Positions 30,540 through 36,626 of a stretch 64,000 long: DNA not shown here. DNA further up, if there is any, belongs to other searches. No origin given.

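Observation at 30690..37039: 1,930-aa peptidase C25 (gingipain/PorU-like) protein with an intact catalytic dyad and a T9SS C-terminal domain, followed by a small OMP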

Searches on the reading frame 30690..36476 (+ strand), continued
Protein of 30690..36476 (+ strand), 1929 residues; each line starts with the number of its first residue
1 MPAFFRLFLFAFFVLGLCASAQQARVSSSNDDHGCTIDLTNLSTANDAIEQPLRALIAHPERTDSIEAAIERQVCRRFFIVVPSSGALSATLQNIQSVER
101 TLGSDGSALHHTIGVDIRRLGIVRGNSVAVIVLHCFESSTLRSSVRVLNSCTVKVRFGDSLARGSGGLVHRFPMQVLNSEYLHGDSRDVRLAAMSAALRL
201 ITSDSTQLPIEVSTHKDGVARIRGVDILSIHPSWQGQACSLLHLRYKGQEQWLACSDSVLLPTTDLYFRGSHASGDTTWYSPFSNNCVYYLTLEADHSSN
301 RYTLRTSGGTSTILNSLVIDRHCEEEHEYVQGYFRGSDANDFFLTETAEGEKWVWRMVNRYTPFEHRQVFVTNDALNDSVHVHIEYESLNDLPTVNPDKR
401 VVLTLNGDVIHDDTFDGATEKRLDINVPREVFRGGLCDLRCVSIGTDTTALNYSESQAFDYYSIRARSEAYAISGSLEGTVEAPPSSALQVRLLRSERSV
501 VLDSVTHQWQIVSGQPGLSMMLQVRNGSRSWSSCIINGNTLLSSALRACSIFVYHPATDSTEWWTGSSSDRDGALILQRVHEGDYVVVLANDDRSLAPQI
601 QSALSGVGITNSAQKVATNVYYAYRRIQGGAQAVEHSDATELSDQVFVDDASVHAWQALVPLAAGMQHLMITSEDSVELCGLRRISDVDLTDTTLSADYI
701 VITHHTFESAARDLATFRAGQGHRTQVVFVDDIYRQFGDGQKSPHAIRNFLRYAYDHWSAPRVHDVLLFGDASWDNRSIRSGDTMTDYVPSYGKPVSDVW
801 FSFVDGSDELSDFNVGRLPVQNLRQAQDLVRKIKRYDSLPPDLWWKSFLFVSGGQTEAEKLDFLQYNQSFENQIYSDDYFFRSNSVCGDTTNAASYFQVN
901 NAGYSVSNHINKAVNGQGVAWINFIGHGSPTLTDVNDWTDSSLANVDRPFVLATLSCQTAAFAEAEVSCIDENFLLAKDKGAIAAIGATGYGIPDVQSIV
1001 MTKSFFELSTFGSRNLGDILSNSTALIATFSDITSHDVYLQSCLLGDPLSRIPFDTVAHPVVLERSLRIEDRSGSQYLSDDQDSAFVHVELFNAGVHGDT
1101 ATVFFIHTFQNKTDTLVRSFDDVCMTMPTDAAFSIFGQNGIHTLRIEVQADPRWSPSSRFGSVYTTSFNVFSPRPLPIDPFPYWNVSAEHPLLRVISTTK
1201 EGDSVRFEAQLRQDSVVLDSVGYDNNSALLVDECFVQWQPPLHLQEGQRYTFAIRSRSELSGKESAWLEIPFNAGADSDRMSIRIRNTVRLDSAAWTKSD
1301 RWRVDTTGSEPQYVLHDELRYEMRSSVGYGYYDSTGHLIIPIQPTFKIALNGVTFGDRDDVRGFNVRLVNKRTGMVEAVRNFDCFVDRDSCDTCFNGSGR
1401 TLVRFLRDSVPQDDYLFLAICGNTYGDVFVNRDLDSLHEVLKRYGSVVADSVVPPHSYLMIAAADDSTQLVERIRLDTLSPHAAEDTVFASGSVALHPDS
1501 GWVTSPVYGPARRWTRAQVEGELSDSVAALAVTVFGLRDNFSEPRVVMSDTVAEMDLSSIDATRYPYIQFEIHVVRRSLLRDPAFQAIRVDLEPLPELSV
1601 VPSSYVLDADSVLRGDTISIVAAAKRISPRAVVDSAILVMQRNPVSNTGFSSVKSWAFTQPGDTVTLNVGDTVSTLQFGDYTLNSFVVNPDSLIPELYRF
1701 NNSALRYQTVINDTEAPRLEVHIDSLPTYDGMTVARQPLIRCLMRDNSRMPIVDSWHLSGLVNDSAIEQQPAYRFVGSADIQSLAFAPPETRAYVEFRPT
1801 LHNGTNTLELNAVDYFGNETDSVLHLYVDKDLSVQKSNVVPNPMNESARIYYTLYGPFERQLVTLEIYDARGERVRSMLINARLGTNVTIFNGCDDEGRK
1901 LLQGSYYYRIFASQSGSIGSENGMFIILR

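Call 76: search_solved_structures(query=A2, max_evalue=1, show_alignments=0)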
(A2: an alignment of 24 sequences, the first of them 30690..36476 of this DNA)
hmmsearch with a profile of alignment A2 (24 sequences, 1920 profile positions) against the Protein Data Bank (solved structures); distinct sequences matched with E-value up to 1: 24.
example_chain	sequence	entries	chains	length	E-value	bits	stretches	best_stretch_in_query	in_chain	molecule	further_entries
6za2_A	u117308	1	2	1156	1.4e-56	194.7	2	697-1063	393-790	Por secretion system protein porU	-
1cvr_A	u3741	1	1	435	7e-18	66.4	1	709-1059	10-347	GINGIPAIN R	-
4ief_B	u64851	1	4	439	1.1e-17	65.7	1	709-1059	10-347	Gingipain R2 Mature Domain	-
4tkx_L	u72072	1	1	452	1.4e-11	45.5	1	809-1001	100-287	Lys-gingipain W83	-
4rbm_A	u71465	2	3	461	1.5e-11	45.4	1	809-1001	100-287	Lys-gingipain W83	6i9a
2yop_A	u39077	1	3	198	8.2e-11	43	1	538-641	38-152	PROTEIN FAM3B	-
2yoq_A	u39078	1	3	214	1.1e-10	42.6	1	533-640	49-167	PROTEIN FAM3B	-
5lc3_A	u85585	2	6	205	1.7e-09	38.6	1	1348-1485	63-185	Protein FAM3C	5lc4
5ggj_A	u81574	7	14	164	2.4e-08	34.8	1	1344-1493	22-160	Protein O-linked-mannose beta-1,2-N-acetylglucosaminyltransferase 1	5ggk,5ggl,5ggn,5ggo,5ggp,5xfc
7eh9_A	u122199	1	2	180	6.4e-08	33.4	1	1838-1907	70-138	Basal-body rod modification protein FlgD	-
7bhq_A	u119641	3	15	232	9.4e-08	32.8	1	1838-1907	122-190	Basal-body rod modification protein FlgD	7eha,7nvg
5ggf_A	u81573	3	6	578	4.3e-07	30.6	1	1344-1493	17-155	Protein O-linked-mannose beta-1,2-N-acetylglucosaminyltransferase 1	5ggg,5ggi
5lc2_A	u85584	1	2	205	5.1e-07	30.4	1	1348-1489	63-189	Protein FAM3C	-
3osv_A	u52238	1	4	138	7.6e-07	29.8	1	1840-1900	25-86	Flagellar basal-body rod modification protein FlgD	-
3c12_A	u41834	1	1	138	7.1e-06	26.6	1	1849-1900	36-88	Flagellar protein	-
2l0d_A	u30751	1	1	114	5.2e-05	23.7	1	1089-1173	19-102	Cell surface protein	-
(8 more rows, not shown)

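Call 96: find_encoding_contigs(protein=P0015, flank=6000, max_places=2)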
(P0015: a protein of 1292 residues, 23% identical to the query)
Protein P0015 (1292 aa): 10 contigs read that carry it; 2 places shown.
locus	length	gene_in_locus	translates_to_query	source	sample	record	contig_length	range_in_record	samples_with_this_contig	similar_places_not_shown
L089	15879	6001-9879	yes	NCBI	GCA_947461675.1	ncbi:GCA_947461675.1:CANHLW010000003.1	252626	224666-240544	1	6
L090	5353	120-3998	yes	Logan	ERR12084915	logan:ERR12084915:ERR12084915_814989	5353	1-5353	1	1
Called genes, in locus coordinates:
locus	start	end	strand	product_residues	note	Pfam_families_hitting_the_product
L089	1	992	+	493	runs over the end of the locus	PF05970:PIF1, PF13191:AAA_16 (weak), PF13604:AAA_30, PF13245:AAA_19, PF13538:UvrD_C_2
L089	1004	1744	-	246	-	PF00005:ABC_tran, PF13304:AAA_21 (faint)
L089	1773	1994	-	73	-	PF11387:DUF2795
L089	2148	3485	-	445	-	-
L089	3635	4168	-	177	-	PF00132:Hexapep, PF14602:Hexapep_2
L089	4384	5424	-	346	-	PF01408:GFO_IDH_MocA, PF02894:GFO_IDH_MocA_C, PF22725:GFO_IDH_MocA_C3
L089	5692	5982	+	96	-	-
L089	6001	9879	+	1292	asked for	PF01364:Peptidase_C25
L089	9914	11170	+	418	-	PF19572:PorV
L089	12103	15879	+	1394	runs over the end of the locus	PF05572:Peptidase_M43, PF18962:Por_Secre_tail (faint), PF00431:CUB, PF20009:GEVED, PF19081:Ig_7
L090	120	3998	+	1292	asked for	PF01364:Peptidase_C25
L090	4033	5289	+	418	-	PF19572:PorV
